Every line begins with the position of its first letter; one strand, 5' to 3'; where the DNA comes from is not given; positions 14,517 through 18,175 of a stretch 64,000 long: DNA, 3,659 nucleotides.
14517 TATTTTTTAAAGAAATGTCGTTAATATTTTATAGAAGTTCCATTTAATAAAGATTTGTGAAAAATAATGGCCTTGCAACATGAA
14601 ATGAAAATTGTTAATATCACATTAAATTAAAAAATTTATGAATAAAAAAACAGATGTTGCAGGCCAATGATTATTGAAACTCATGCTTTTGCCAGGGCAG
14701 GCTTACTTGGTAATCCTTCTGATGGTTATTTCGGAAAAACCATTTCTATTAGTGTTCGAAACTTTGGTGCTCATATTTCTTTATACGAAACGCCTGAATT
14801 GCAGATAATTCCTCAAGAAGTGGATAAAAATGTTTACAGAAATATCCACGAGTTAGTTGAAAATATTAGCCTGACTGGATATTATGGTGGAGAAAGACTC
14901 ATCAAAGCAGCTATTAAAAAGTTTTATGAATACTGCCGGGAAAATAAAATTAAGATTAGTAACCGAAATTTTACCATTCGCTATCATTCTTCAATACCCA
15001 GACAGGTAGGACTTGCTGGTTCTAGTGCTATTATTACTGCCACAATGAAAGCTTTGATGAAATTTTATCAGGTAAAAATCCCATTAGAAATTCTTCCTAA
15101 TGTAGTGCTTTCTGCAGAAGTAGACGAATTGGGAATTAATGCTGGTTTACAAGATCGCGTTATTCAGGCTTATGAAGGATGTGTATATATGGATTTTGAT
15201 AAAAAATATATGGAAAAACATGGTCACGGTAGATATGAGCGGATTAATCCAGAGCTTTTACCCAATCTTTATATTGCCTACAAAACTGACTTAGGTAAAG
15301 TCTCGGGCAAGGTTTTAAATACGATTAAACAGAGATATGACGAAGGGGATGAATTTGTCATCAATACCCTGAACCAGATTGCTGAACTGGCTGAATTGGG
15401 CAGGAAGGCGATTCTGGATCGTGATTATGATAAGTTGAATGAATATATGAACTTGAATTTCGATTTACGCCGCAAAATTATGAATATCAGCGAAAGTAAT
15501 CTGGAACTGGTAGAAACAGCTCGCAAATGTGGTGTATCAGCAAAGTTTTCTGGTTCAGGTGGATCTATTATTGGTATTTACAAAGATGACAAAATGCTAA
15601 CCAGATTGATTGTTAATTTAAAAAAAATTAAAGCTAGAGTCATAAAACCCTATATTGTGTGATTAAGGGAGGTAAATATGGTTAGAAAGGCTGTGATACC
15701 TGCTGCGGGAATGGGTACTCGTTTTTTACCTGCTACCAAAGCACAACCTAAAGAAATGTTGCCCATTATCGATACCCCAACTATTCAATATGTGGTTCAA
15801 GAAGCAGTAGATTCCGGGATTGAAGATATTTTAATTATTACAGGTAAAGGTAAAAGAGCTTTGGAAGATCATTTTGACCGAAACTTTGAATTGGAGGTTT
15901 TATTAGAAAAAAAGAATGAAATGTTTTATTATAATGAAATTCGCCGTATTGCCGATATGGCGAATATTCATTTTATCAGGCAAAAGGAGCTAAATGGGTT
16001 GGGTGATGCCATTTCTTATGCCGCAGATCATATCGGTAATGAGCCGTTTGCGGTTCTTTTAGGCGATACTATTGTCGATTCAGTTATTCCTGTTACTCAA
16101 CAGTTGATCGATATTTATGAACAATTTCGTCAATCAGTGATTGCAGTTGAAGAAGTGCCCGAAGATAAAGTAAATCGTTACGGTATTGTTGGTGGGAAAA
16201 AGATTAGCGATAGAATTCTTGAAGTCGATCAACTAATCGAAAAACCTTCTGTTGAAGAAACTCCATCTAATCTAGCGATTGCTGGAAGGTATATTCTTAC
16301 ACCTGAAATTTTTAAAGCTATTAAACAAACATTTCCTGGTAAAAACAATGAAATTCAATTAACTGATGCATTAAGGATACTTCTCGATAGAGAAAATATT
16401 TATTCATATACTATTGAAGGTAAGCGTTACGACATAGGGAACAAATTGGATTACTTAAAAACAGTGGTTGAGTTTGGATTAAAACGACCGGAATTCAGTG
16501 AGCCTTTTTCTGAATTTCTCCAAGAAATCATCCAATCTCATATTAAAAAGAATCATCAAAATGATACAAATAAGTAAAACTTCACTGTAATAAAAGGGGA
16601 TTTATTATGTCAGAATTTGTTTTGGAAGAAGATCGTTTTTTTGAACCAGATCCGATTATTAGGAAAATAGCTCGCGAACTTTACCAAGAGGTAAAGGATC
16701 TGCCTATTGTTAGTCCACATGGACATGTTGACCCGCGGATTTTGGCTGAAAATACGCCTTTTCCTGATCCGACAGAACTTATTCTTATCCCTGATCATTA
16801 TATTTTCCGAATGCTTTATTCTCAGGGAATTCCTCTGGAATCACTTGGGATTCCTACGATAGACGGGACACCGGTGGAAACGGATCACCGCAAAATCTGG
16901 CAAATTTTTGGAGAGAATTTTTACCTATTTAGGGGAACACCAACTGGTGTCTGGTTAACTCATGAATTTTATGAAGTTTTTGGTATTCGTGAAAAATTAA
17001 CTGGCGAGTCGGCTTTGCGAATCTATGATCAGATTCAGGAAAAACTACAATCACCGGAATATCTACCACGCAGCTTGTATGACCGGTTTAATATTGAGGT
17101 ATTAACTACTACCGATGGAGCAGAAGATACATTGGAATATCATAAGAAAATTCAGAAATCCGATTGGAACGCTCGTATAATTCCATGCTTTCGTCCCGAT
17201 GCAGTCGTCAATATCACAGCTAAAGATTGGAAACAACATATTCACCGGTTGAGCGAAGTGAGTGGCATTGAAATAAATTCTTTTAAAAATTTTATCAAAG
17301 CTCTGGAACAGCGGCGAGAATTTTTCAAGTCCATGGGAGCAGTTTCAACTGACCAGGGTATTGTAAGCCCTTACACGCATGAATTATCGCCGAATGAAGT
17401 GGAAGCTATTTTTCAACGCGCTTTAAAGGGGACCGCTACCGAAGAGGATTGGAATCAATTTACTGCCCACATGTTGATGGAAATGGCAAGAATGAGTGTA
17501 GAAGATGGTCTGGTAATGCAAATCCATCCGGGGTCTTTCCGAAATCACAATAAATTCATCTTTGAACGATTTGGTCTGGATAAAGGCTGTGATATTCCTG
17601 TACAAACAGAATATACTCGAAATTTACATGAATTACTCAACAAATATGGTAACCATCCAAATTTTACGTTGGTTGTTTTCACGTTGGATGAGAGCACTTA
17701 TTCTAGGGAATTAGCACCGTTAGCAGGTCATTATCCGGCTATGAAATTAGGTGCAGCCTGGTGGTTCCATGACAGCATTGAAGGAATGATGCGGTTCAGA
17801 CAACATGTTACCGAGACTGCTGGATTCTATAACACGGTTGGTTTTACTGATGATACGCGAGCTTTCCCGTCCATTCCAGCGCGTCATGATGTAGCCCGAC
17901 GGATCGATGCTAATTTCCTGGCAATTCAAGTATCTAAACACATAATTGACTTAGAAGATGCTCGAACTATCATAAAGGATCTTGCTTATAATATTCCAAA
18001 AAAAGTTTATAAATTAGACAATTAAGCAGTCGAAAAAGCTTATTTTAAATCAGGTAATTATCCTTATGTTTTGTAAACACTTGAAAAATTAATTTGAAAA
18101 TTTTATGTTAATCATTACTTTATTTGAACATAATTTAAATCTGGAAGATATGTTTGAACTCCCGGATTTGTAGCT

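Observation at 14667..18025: Plant-type glucuronokinase next to a GalU homologue and uxaC: candidate bacterial UDP-glucuronate salvage pathway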

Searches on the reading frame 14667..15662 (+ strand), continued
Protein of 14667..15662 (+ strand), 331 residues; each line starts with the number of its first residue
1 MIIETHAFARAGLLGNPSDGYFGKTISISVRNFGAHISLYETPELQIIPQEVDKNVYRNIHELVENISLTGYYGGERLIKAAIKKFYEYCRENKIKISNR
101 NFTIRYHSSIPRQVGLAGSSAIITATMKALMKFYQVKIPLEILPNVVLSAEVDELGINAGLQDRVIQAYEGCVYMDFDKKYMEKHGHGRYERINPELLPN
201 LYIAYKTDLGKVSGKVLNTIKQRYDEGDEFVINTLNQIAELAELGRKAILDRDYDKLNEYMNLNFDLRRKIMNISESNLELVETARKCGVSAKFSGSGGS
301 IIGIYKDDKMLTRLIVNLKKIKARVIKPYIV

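Call 69: find_encoding_contigs(protein=P0132, flank=3000, max_places=2)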
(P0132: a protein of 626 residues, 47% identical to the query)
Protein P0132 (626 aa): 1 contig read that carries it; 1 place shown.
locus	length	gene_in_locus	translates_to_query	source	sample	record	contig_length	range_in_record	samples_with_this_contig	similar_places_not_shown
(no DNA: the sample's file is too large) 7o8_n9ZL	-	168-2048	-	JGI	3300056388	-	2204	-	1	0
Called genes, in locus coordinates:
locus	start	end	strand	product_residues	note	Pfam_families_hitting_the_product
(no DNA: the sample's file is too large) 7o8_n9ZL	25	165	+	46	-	-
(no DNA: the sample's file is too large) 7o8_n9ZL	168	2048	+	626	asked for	PF00483:NTP_transferase, PF12804:NTP_transf_3, PF00288:GHMP_kinases_N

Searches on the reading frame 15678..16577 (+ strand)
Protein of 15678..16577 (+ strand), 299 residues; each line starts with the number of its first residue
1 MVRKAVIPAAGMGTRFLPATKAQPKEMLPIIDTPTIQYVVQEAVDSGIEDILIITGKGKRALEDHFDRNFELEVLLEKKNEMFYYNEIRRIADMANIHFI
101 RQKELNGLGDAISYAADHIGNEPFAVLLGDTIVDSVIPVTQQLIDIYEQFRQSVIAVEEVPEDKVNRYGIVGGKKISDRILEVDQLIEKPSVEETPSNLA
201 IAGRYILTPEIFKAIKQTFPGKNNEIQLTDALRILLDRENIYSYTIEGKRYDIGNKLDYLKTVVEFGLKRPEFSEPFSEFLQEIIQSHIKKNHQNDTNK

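Call 3: search_protein_families(library=pfam, proteins=[window:15678-16577:+])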
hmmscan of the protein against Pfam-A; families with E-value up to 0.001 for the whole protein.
window:15678-16577:+ (299 aa): 2 families
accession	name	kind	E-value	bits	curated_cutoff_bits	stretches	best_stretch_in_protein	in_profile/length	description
PF00483.29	NTP_transferase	-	5.4e-30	105.2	21.2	1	4-261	1-237/245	Nucleotidyl transferase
PF12804.13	NTP_transf_3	-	2.2e-06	28.4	27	1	5-132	1-97/160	MobA-like NTP transferase domain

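Call 4: search_protein_families(library=ncbifam, proteins=[window:15678-16577:+])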
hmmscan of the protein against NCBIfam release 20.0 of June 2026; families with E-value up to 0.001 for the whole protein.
window:15678-16577:+ (299 aa): 28 families (the best 25 are shown)
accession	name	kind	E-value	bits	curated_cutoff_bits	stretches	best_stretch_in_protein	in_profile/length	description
TIGR01099.1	galU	equivalog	2.1e-114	381.5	326.8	1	2-262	1-261/261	UTP--glucose-1-phosphate uridylyltransferase GalU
NF009928.0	PRK13389.1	equivalog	1.8e-73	247.3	548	1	2-286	8-299/302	UTP--glucose-1-phosphate uridylyltransferase GalU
NF007516.0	PRK10122.1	equivalog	2.1e-56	191.2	534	1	4-285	5-295/297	UTP--glucose-1-phosphate uridylyltransferase GalF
TIGR01105.1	galF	equivalog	2.8e-52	177.7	659.2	1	3-272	4-282/297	GalU regulator GalF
TIGR03992.1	Arch_glmU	subfamily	1.1e-37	129.9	292.1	2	94-262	71-223/393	bifunctional sugar-1-phosphate nucleotidylyltransferase/acetyltransferase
TIGR01208.1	rmlA_long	equivalog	6.7e-37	127.2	320.25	1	4-262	1-230/353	glucose-1-phosphate thymidylyltransferase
NF041313.1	UDPGP_AglF_Halo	equivalog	3.5e-34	118.3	400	2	96-258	72-226/234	UTP--glucose-1-phosphate uridylyltransferase AglF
NF041173.1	Sug_nt_acttase_Thmprot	equivalog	6.1e-22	78.1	600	2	77-260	55-221/405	bifunctional sugar-1-phosphate nucleotidylyltransferase/acetyltransferase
NF012024.0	PRK15480.1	equivalog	7e-17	61.5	588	2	2-55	3-56/292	glucose-1-phosphate thymidylyltransferase RfbA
TIGR01207.1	rmlA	equivalog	2e-16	59.9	360.65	2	4-57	1-54/286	glucose-1-phosphate thymidylyltransferase RfbA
NF045761.1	NAMPUrTaseMurU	equivalog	9.6e-13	48.5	250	1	4-55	2-53/226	N-acetylmuramate alpha-1-phosphate uridylyltransferase MurU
TIGR02623.1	G1P_cyt_trans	equivalog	1.8e-10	40.7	300.25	1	4-248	2-227/255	glucose-1-phosphate cytidylyltransferase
NF052502.1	man1P_GTase_Rv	exception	5.6e-10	38.6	440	1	4-217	2-184/352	mannose-1-phosphate guanylyltransferase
TIGR01173.1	glmU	equivalog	1.6e-09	37.1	366.85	1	4-235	2-202/452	bifunctional UDP-N-acetylglucosamine diphosphorylase/glucosamine-1-phosphate N-acetyltransferase GlmU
NF010935.0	PRK14355.1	equivalog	3.5e-09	35.8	718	1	5-76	6-74/459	bifunctional UDP-N-acetylglucosamine diphosphorylase/glucosamine-1-phosphate N-acetyltransferase GlmU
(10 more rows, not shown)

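Call 25: search_solved_structures(query=window:15678-16577:+, max_evalue=1e-20)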
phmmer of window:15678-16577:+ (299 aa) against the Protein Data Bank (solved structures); distinct sequences matched with E-value up to 1e-20: 16.
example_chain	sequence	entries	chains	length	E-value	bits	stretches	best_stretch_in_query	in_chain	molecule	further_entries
7b1r_A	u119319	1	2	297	2.1e-95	322.6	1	2-290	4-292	Probable UTP--glucose-1-phosphate uridylyltransferase YngB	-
7o2n_A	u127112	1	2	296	2.2e-95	322.6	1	2-290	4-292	Probable UTP--glucose-1-phosphate uridylyltransferase YngB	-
5vct_A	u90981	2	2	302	2.5e-83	283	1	2-283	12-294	UTP--glucose-1-phosphate uridylyltransferase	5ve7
5i1f_A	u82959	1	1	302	5.4e-82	278.6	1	2-282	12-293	UTP--glucose-1-phosphate uridylyltransferase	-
5j49_A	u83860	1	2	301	3e-81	276.2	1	2-282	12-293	UTP--glucose-1-phosphate uridylyltransferase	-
8f73_A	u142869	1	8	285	7.9e-79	268.2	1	2-261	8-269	UTP--glucose-1-phosphate uridylyltransferase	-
3juj_A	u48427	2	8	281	8.7e-78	264.8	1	1-262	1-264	UDP-glucose pyrophosphorylase (GalU)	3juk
9o90_A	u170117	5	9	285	6.9e-76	258.6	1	1-269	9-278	UTP--glucose-1-phosphate uridylyltransferase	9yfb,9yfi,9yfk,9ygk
2ux8_A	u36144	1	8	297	6.1e-71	242.3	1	2-275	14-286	GLUCOSE-1-PHOSPHATE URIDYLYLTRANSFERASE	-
6knj_A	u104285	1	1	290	4.6e-67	229.6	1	1-283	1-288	UTP--glucose-1-phosphate uridylyltransferase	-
6ikx_A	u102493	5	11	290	6.6e-67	229.1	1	1-283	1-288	UTP--glucose-1-phosphate uridylyltransferase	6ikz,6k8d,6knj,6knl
2e3d_A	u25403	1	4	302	3.2e-64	220.3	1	2-284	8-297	UTP--glucose-1-phosphate uridylyltransferase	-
4d48_A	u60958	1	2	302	1.8e-63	217.8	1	2-284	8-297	GLUCOSE-1-PHOSPHATE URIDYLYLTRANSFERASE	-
6mnu_A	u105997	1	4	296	2.9e-63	217.2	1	4-283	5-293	UTP--glucose-1-phosphate uridylyltransferase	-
2pa4_A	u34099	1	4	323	5.4e-55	190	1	2-289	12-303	UTP-GLUCOSE-1-PHOSPHATE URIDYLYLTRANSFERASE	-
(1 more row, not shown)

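Call 40: search_solved_structures(query=window:15678-16577:+, max_evalue=1e-60, show_alignments=1)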
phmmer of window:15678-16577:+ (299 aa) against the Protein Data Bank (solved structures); distinct sequences matched with E-value up to 1e-60: 14.
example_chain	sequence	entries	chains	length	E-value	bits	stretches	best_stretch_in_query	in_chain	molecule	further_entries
7b1r_A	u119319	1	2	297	2.1e-95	322.6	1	2-290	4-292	Probable UTP--glucose-1-phosphate uridylyltransferase YngB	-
7o2n_A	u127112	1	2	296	2.2e-95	322.6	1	2-290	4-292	Probable UTP--glucose-1-phosphate uridylyltransferase YngB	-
5vct_A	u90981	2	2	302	2.5e-83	283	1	2-283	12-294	UTP--glucose-1-phosphate uridylyltransferase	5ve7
5i1f_A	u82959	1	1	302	5.4e-82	278.6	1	2-282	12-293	UTP--glucose-1-phosphate uridylyltransferase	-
5j49_A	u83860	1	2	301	3e-81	276.2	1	2-282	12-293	UTP--glucose-1-phosphate uridylyltransferase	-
8f73_A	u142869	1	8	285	7.9e-79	268.2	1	2-261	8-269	UTP--glucose-1-phosphate uridylyltransferase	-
3juj_A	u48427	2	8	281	8.7e-78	264.8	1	1-262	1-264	UDP-glucose pyrophosphorylase (GalU)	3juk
9o90_A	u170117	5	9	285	6.9e-76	258.6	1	1-269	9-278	UTP--glucose-1-phosphate uridylyltransferase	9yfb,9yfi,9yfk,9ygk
2ux8_A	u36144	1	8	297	6.1e-71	242.3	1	2-275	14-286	GLUCOSE-1-PHOSPHATE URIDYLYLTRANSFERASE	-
6knj_A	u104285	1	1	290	4.6e-67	229.6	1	1-283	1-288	UTP--glucose-1-phosphate uridylyltransferase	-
6ikx_A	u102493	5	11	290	6.6e-67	229.1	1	1-283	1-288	UTP--glucose-1-phosphate uridylyltransferase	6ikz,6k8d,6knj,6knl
2e3d_A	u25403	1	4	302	3.2e-64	220.3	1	2-284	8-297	UTP--glucose-1-phosphate uridylyltransferase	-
4d48_A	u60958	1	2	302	1.8e-63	217.8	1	2-284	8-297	GLUCOSE-1-PHOSPHATE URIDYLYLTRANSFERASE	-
6mnu_A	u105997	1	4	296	2.9e-63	217.2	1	4-283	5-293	UTP--glucose-1-phosphate uridylyltransferase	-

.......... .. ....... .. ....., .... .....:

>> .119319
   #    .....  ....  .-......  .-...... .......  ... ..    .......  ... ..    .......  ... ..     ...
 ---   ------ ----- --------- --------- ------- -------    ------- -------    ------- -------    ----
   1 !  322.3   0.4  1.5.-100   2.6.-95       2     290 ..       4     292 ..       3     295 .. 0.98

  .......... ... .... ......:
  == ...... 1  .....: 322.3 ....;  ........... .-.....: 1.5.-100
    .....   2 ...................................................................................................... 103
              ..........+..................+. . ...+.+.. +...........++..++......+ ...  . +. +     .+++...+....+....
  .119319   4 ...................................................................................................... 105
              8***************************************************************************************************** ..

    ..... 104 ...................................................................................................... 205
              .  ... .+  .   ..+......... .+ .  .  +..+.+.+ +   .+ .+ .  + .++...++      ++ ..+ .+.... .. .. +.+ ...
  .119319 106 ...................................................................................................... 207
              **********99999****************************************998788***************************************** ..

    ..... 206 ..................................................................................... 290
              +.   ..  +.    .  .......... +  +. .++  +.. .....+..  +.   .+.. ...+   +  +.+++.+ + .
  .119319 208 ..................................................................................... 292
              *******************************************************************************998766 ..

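Call 45: find_related_loci(query=A1, collection=metagenome_contigs, flank=4000)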
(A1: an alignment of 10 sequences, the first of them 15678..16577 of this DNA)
Query A1 (299 aa) in metagenome_contigs; peptide patterns used: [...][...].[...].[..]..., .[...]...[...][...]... (x = any residue, [..] = any of these).
600 stretches matched a pattern (row limit reached: there are more); 597 encode a relative of the query (tblastn E <= 1e-3); the best 80 are kept; 80 distinct loci.
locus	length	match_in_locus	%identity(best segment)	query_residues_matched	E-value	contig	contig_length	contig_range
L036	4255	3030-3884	75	1-285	2e-150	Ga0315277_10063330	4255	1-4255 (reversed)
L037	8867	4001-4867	72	1-289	5e-143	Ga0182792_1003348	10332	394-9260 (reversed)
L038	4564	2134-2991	72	1-286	1e-140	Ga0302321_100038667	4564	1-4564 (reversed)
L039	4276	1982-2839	70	1-286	9e-139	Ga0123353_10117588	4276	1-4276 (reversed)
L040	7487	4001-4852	58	1-284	5e-115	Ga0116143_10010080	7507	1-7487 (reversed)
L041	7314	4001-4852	62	1-283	5e-114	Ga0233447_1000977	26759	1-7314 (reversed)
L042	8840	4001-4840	59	2-281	6e-113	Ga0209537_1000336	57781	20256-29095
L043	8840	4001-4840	59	2-281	9e-113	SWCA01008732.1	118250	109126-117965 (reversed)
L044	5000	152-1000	58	2-284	3e-111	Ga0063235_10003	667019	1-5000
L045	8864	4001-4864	58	2-288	7e-111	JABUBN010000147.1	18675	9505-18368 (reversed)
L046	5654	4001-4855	57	1-285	4e-110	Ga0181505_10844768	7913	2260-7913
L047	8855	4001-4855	58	1-284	5e-110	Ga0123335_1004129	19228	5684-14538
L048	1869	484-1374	56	4-298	3e-116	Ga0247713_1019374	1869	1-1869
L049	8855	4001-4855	56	1-285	6e-109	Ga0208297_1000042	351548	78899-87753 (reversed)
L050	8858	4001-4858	57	2-286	5e-109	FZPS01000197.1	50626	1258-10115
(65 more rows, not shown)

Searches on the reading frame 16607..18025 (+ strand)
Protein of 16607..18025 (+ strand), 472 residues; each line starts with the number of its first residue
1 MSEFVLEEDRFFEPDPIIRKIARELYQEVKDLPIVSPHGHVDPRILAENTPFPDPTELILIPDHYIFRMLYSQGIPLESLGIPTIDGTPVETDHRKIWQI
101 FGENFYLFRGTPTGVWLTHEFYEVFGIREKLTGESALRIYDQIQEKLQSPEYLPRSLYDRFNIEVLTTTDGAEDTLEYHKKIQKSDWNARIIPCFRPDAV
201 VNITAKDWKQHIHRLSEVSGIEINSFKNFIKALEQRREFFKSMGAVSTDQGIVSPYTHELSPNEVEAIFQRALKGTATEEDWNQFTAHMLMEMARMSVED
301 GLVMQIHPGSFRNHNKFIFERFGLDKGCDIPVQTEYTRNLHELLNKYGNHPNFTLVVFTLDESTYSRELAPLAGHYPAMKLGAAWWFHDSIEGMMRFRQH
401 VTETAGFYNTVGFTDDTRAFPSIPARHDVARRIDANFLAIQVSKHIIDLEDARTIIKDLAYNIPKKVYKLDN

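Call 3: search_protein_families(library=pfam, proteins=[window:16607-18025:+])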
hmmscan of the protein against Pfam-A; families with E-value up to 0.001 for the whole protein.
window:16607-18025:+ (472 aa): 1 family
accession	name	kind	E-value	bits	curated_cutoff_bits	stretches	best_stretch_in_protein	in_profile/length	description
PF02614.20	UxaC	-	2.2e-91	307.5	25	1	19-466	13-462/464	Glucuronate isomerase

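Call 4: search_protein_families(library=ncbifam, proteins=[window:16607-18025:+])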
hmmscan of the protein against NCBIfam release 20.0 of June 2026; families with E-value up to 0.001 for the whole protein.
window:16607-18025:+ (472 aa): 1 family
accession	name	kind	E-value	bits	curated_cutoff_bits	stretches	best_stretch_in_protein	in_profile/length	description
NF002794.0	PRK02925.1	equivalog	2.1e-168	561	387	1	5-470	4-459/459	glucuronate isomerase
